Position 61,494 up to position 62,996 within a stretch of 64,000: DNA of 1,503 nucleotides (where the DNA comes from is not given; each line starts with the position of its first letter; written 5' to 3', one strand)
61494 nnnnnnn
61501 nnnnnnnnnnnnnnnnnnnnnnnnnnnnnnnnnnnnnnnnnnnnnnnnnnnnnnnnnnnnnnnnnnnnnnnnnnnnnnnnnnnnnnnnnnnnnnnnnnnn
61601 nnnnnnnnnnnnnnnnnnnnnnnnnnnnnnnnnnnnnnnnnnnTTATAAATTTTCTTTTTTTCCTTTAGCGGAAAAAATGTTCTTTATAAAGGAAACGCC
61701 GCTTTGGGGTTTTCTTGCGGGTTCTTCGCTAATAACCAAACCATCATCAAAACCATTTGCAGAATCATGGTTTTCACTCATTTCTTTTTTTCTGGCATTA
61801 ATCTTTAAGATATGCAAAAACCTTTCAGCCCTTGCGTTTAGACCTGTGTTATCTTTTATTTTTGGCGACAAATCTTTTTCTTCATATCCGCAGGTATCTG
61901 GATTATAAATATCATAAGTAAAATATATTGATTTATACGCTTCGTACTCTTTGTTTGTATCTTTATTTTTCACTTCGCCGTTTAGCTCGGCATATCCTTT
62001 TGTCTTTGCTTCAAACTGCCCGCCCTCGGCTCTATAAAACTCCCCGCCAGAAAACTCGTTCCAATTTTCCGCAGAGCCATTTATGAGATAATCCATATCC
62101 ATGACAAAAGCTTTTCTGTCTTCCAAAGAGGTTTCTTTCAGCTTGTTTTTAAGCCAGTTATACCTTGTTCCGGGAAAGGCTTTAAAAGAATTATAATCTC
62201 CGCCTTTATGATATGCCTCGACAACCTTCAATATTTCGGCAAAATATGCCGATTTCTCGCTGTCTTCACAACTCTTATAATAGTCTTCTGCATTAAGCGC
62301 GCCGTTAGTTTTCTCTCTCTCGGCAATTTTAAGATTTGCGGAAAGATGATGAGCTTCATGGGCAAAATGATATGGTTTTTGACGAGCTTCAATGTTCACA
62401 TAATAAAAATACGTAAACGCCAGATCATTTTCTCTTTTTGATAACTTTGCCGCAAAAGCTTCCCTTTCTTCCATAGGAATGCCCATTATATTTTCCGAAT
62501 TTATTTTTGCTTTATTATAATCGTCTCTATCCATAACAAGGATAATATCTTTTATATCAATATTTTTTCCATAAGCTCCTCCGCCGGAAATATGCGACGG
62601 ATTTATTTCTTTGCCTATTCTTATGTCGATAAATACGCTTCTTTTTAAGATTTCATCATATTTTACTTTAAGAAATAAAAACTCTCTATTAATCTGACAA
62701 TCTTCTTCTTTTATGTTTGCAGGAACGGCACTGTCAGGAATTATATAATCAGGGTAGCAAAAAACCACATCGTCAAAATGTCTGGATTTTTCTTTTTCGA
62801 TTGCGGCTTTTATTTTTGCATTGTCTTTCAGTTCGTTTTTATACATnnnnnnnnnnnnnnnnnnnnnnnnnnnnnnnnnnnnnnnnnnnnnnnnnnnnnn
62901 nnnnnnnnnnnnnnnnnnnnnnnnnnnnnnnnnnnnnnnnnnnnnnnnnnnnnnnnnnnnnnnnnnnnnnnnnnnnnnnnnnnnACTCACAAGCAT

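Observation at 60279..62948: Three-gene hypothetical operon: HExxH protein, signal-peptide-bearing nitroreductase-fold protein and a TM-anchored protein, with a palindromic operator upstream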

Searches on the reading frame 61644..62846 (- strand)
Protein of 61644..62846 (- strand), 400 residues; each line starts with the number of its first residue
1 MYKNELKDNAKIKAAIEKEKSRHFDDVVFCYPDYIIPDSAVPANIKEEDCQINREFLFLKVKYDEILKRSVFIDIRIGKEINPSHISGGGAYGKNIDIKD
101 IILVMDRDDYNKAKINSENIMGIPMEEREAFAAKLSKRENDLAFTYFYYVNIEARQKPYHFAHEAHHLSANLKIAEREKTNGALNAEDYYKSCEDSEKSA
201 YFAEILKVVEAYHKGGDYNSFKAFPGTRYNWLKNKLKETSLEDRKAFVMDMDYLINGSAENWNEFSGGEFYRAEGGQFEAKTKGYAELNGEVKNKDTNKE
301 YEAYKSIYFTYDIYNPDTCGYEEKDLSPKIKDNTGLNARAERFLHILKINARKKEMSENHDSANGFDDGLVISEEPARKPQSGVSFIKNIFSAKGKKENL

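Call 4: search_protein_families(library=pfam, proteins=[window:61644-62846:-], max_evalue=1)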
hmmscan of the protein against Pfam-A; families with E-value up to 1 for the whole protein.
window:61644-62846:- (400 aa): 2 families
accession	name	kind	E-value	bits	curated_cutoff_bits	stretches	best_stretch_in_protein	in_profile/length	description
PF09204.15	Colicin_immun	-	0.0024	18.8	22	1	293-341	39-82/88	Bacterial self-protective colicin-like immunity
PF01781.23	Ribosomal_L38e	-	0.07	13.6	27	0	97-118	6-27/68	Ribosomal L38e protein family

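Call 5: search_protein_families(library=ncbifam, proteins=[window:61644-62846:-], max_evalue=1)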
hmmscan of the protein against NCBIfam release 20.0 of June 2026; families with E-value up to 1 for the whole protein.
window:61644-62846:- (400 aa): 0 families

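Call 9: search_solved_structures(query=window:61644-62846:-, max_evalue=10)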
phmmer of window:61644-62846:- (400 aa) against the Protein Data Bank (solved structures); distinct sequences matched with E-value up to 10: 0.

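Call 12: find_homologous_proteins(query=window:61644-62846:-, max_evalue=0.001)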
Query window:61644-62846:- (400 aa): 4 proteins with E <= 0.001 among 3463 candidates.
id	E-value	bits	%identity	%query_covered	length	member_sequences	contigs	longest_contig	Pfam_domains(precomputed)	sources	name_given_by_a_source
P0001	1.6e-265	898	100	100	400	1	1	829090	-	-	-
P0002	1.4e-127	444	53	99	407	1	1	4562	-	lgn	-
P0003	7.4e-118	412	53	99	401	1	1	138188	-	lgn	-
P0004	1.2e-90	323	48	86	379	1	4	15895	-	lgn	-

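Call 13: find_encoding_contigs(protein=P0003, flank=8000, max_places=4)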
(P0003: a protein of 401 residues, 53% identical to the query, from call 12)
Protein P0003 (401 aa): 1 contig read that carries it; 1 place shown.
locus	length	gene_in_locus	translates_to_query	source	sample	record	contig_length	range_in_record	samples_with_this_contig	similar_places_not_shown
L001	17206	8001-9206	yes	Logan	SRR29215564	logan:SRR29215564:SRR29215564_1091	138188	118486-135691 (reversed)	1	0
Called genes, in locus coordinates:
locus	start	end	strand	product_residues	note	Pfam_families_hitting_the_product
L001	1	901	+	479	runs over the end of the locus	PF03448:MgtE_N, PF00571:CBS, PF01769:MgtE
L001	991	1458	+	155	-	PF01252:Peptidase_A8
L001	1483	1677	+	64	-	-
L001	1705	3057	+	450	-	PF00675:Peptidase_M16, PF05193:Peptidase_M16_C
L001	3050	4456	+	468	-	PF05193:Peptidase_M16_C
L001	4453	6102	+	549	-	PF00342:PGI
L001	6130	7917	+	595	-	PF02518:HATPase_c, PF13589:HATPase_c_3, PF01119:DNA_mis_repair, PF08676:MutL_C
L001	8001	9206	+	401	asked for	-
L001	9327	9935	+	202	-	PF00881:Nitroreductase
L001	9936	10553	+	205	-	-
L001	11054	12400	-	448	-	-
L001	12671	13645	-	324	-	PF02606:LpxK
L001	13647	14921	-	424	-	PF04413:Glycos_transf_N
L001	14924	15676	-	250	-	PF04028:DUF374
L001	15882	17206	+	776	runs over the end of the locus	PF02190:LON_substr_bdg, PF08298:AAA_PrkA (weak), PF00004:AAA, PF07728:AAA_5, PF22667:Lon_lid, PF05362:Lon_C, PF13541:ChlI (weak)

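Call 14: find_encoding_contigs(protein=P0004, flank=8000, max_places=4)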
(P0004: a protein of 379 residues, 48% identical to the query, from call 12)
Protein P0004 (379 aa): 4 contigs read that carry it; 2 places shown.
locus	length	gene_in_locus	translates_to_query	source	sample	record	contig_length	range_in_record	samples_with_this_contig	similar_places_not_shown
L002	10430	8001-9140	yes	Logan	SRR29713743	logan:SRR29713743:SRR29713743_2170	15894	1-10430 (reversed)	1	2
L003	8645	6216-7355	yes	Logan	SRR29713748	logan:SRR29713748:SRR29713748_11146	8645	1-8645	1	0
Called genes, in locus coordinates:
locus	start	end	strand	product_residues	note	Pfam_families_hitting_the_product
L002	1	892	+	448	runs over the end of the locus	PF00675:Peptidase_M16, PF05193:Peptidase_M16_C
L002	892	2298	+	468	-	PF05193:Peptidase_M16_C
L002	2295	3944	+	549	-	PF00342:PGI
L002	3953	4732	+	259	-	PF00149:Metallophos, PF12850:Metallophos_2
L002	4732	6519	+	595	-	PF02518:HATPase_c, PF13589:HATPase_c_3, PF01119:DNA_mis_repair, PF08676:MutL_C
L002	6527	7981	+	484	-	-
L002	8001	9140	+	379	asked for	-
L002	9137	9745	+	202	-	PF00881:Nitroreductase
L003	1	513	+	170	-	?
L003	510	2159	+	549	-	PF00342:PGI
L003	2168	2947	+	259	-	PF00149:Metallophos, PF12850:Metallophos_2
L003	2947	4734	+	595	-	PF02518:HATPase_c, PF13589:HATPase_c_3, PF01119:DNA_mis_repair, PF08676:MutL_C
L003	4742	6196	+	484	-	-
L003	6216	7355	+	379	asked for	-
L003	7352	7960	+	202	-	PF00881:Nitroreductase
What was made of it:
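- In L002 and L003 the ORF1 orthologue overlaps ORF2 by 4 nt, so co-transcription does occur in that lineage (call 14).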

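Call 15: find_encoding_contigs(protein=P0002, flank=8000, max_places=4)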
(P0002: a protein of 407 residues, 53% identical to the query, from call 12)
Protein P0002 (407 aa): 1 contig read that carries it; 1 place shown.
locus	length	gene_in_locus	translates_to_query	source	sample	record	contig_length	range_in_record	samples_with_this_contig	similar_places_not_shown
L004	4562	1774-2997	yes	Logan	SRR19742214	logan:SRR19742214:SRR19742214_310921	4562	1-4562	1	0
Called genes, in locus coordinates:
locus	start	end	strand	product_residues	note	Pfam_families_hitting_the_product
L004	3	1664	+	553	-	?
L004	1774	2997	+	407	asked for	-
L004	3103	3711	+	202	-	PF00881:Nitroreductase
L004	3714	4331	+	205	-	-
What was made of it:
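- The ORF1 stop overlaps the ORF2 start in L002 and L003 (calls 13, 14, 15).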

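Call 16: find_related_loci(query=window:61644-62846:-, collection=genome_contigs, flank=10000)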
Query window:61644-62846:- (400 aa) in genome_contigs; peptide patterns used: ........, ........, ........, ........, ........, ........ (x = any residue, [..] = any of these).
41 stretches matched a pattern, but none encodes a relative of the query by tblastn (E <= 1e-3).

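Call 40: predict_structure(alignment_id=A1)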
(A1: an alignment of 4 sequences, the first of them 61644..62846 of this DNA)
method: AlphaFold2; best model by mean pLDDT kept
length: 400 residues; sequences in the alignment: 4
mean_pLDDT: 63.0   pTM: 0.57
mean pLDDT of the five models: 63.0, 59.1, 53.7, 52.4, 48.9
residues with pLDDT >= 90: 32; 70-90: 119; 50-70: 133; < 50: 116
segments of 3 or more residues with pLDDT < 50: 183-200, 224-227, 265-282, 284-297, 333-344, 357-400
pLDDT, mean of each block of 10 residues (from residue 1): 64 86 81 72 72 84 90 88 61 70 92 86 69 87 85 67 70 68 45 41 56 59 52 75 74 64 45 43 47 48 65 67 69 45 50 50 38 35 31 31
secondary structure, 60 per line:
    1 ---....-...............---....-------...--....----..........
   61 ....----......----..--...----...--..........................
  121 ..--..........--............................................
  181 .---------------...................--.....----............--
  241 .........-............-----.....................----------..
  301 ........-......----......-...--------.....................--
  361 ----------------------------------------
elements in order: H9-23 E27-30 H43-46 E51-64 E69-74 E90-92 E95-106 H107-122 H125-134 H137-181 H197-215 H218-222 H227-238 H241-249 H251-262 H268-288 H299-308 E310-315 E320-325 H338-358
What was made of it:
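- On Gluzincin metallopeptidases: The model has pLDDT 63 and pTM 0.57 (call 40).
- In the AF2 model, HExxH sits in a long helix after a beta-sheet and E197 opens the next helix (call 40). The model is only moderately confident, and is poor (pLDDT 41-45) around E197 (call 40).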

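Call 46: fold_search(model_id=the predicted structure, library=pdb)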
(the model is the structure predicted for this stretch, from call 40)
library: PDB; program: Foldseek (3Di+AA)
matches with E <= 10: 36; with E <= 0.001: 0
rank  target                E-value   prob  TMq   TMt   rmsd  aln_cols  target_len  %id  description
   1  5cwn                  7.0e-01  0.14  0.15  0.24  20.0       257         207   12  Crystal structure of de novo designed helical repeat protein DHR71 (released 2015-12-16)
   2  1pwp_B                7.8e-01  0.02  0.09  0.06  29.3       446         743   13  Crystal Structure of the Anthrax Lethal Factor complexed with Small Molecule Inhibitor NSC 12155 (released 2004-01-13)
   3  8f6q_A                1.2e+00  0.06  0.10  0.17  18.4       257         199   15  CryoEM structure of designed modular protein oligomer C8-71 (released 2023-11-29)
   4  9i5v_R                1.8e+00  0.06  0.08  0.22  17.1       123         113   13  70S P. gingivalis ribosome erm-delta-porN strain (released 2025-08-20)
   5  1pwv_A                2.0e+00  0.01  0.10  0.06  27.0       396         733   14  Crystal structure of Anthrax Lethal Factor wild-type protein complexed with an optimised peptide substrate. (released 2004-02-03)
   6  7shn_B                2.7e+00  0.03  0.12  0.09  29.3       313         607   12  Cryo-EM structure of oleoyl-CoA-bound human peroxisomal fatty acid transporter ABCD1 (released 2021-11-03)
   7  8jbc_A                2.9e+00  0.02  0.11  0.10  21.7       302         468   12  Crystal Structure of the Csm6 K137A mutant from Thermus thermophilus HB8 in its apo form (released 2023-12-13)
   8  3zc1_C                3.9e+00  0.03  0.11  0.18  20.3       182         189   14  Crystal structure of AfC3PO (released 2013-01-23)
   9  1pwu_B                4.6e+00  0.01  0.10  0.07  28.6       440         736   11  Crystal Structure of Anthrax Lethal Factor complexed with (3-(N-hydroxycarboxamido)-2-isobutylpropanoyl-Trp-methylamid (released 2004-02-03)
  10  8qsh_A                5.1e+00  0.03  0.12  0.18  18.0       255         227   10  Ternary structure of 14-3-3s, ARAF phosphopeptide (pS214) and compound 23 (1083848). (released 2025-04-23)
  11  9c3i_S                5.1e+00  0.01  0.08  0.13  28.1       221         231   11  Rebuilt CNOT3/tRNA-LEU structure (released 2024-12-04)
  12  7mq8_LI               5.1e+00  0.01  0.12  0.10  25.7       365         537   11  Cryo-EM structure of the human SSU processome, state pre-A1 (released 2021-09-22)
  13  7jil_O                5.7e+00  0.02  0.07  0.19  17.0       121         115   12  70S ribosome Flavobacterium johnsoniae (released 2020-12-02)
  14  3udz_A                6.0e+00  0.02  0.08  0.09  15.0       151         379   10  Inositol 1,3,4,5,6-pentakisphosphate 2-kinase from A. thaliana in complex with ADP and IP6. (released 2012-03-14)
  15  4wne_A                6.3e+00  0.02  0.10  0.13  20.2       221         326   14  Crystal structure of the TPR domain of LGN in complex with Frmpd4/Preso1 at 2.0 Angstrom resolution (released 2015-09-16)
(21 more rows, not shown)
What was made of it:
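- On Gluzincin metallopeptidases: The best Foldseek PDB E-value is 0.7 and lethal factor scores 0.8 at probability 0.02 (call 46).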

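Call 50: search_protein_representatives(alignment_id=A1)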
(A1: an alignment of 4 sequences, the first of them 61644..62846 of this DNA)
Query: 4 sequences, 394 profile positions. Proteins with E-value up to 0.001 (for the whole library): 76; up to 1e-10: 53; up to 1e-30: 7. The best 76 are listed.
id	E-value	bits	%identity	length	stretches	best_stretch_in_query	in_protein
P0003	2.2e-202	688.7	-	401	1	1-393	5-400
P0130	4.2e-53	197.2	-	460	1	2-343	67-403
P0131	7.0e-49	183.3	-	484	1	2-382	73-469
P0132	8.0e-41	156.8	-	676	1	2-348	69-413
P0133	8.8e-40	153.3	-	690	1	4-349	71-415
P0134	5.9e-36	140.8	-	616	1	3-349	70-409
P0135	1.2e-32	129.8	-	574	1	3-339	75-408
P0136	2.4e-29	119.0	-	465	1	2-342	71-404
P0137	6.9e-27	110.9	-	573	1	3-386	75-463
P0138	1.0e-25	107.1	-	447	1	1-348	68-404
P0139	1.1e-25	106.9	-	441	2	142-359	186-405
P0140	1.8e-25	106.2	-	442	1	2-348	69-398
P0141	5.6e-25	104.6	-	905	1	2-362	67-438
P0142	7.5e-25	104.2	-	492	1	23-339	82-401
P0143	5.2e-24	101.4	-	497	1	31-342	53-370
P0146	2.8e-21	92.4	-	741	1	30-383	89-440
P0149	2.6e-20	89.3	-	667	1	25-358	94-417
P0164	9.5e-16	74.2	-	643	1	31-342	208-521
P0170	4.2e-14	68.8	-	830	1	1-370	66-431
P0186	6.3e-10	55.0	-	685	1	2-355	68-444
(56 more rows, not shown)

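Call 52: search_protein_families(library=pfam, alignment_id=A4, max_evalue=0.001)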
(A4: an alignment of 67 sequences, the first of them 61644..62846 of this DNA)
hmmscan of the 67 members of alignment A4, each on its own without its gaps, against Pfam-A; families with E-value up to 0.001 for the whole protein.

A. member 1, window:61644-62846:- (400 aa): 0 families

B. families by the number of members that match (of 67 scanned): 0 families

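Call 61: find_encoding_contigs(protein=P0132, flank=8000, max_places=3)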
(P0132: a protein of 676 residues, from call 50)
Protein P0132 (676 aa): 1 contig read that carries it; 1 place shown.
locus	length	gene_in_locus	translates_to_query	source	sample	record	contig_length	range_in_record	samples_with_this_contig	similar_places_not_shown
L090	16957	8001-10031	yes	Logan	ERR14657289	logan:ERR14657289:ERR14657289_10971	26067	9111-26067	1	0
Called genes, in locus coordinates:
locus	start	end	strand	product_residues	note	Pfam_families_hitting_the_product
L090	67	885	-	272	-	-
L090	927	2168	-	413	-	-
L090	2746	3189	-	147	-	PF08901:DUF1847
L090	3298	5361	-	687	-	PF03979:Sigma70_r1_1, PF00140:Sigma70_r1_2, PF04546:Sigma70_ner, PF04542:Sigma70_r2, PF04539:Sigma70_r3, PF04545:Sigma70_r4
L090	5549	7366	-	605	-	PF01807:Zn_ribbon_DnaG, PF08275:DNAG_N, PF01751:Toprim, PF13155:Toprim_2, PF13662:Toprim_4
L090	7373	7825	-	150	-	PF09424:YqeY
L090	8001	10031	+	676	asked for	-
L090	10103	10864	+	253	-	-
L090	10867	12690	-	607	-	PF25225:DUF7843, PF13387:Lnb_N, PF25224:DUF7842 (weak), PF25222:DUF7840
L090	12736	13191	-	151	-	PF11220:DUF3015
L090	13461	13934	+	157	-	PF03449:GreA_GreB_N, PF01272:GreA_GreB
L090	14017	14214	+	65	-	-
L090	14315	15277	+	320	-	PF00890:FAD_binding_2 (weak), PF01266:DAO (faint), PF03486:HI0933_like (faint), PF07992:Pyr_redox_2, PF12831:FAD_oxidored (weak), PF13738:Pyr_redox_3, PF00070:Pyr_redox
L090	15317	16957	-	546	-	?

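Call 62: list_cluster_members(proteins=[P0130, P0132, P0133, P0134, P0135, P0141, P0146, P0149, P0164, P0170])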
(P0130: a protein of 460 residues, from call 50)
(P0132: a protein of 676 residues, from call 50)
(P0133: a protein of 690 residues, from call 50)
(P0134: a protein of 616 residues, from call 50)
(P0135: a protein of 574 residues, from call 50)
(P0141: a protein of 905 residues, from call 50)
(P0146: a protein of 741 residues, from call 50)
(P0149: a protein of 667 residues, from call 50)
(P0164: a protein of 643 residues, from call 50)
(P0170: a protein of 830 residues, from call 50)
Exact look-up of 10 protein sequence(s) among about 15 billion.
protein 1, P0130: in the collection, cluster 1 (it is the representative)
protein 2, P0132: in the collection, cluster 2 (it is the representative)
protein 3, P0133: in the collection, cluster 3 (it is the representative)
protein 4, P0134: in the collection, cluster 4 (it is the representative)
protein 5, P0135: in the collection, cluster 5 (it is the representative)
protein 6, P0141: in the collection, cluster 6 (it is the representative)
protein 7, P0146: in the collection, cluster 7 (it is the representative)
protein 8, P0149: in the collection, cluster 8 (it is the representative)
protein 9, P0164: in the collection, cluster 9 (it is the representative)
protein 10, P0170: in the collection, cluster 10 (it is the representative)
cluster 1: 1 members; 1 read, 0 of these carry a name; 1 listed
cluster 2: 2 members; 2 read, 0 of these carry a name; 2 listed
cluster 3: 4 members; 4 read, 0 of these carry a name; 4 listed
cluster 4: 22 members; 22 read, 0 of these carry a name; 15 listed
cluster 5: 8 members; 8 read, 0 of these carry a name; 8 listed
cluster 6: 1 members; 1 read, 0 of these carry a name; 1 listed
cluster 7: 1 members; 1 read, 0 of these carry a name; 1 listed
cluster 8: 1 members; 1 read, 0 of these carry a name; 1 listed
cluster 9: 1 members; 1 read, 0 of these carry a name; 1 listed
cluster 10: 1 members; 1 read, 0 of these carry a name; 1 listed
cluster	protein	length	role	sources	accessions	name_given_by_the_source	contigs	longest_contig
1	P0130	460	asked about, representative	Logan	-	-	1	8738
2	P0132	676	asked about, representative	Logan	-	-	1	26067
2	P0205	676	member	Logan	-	-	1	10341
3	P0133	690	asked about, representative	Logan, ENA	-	-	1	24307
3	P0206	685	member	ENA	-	-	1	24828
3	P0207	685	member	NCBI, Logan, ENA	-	-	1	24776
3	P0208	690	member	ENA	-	-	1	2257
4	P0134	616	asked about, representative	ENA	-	-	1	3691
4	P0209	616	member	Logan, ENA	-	-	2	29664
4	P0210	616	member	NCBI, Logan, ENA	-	-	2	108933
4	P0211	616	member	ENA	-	-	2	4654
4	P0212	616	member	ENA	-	-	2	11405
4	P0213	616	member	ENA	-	-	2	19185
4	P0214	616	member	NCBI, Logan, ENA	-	-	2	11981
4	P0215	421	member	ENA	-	-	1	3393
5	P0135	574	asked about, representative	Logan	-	-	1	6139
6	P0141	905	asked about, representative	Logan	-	-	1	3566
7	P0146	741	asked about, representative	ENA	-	-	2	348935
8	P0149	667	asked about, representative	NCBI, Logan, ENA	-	-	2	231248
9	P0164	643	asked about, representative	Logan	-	-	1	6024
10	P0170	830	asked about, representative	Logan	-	-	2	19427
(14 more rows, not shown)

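Call 63: find_encoding_contigs(protein=P0149, flank=6000, max_places=2)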
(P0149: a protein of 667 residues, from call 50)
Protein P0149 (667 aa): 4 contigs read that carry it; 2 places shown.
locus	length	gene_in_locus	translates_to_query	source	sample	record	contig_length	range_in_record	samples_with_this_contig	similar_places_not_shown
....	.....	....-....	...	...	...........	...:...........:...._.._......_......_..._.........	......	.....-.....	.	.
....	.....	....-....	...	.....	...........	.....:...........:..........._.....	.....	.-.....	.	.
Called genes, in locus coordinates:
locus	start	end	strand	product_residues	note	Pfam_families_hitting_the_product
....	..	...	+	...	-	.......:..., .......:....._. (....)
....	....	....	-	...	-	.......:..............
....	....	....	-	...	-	-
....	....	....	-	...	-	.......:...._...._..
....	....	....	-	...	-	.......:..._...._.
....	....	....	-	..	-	-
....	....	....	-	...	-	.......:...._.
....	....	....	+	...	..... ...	-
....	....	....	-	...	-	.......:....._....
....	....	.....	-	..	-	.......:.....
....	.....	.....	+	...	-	-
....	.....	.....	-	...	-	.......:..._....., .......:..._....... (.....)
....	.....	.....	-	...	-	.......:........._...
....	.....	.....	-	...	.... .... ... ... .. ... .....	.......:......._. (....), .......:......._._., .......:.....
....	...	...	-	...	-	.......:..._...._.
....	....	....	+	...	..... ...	-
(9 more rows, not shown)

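Call 64: find_encoding_contigs(protein=P0210, flank=6000, max_places=2)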
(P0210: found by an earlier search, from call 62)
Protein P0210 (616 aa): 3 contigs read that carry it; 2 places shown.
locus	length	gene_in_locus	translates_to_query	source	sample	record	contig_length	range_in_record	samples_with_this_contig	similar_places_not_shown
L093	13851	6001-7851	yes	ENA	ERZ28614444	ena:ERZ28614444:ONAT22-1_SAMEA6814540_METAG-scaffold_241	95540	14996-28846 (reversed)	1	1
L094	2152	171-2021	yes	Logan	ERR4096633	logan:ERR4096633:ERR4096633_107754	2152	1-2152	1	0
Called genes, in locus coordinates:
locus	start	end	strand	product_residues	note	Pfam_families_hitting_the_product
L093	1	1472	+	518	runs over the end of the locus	PF02689:Herpes_Helicase (faint), PF05970:PIF1, PF13245:AAA_19, PF13604:AAA_30 (weak), PF13538:UvrD_C_2 (weak), PF13280:WYL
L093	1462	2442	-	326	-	PF02016:Peptidase_S66, PF17676:Peptidase_S66C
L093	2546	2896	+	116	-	PF00717:Peptidase_S24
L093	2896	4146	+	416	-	PF00817:IMS, PF11799:IMS_C, PF13438:DUF4113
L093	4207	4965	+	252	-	PF00520:Ion_trans (faint), PF07885:Ion_trans_2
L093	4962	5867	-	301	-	PF00551:Formyl_trans_N, PF02911:Formyl_trans_C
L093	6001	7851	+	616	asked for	-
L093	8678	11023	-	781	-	PF02190:LON_substr_bdg, PF08298:AAA_PrkA (weak), PF00004:AAA, PF07728:AAA_5, PF22667:Lon_lid, PF05362:Lon_C, PF13541:ChlI (weak)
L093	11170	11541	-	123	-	PF19889:DUF6362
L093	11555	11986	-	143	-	-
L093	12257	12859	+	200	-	PF01381:HTH_3, PF00717:Peptidase_S24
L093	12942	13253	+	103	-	-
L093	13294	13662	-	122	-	PF02823:ATP-synt_DE_N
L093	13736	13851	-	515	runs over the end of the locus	PF02874:ATP-synt_ab_N, PF00006:ATP-synt_ab, PF22919:ATP-synt_VA_C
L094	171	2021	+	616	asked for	-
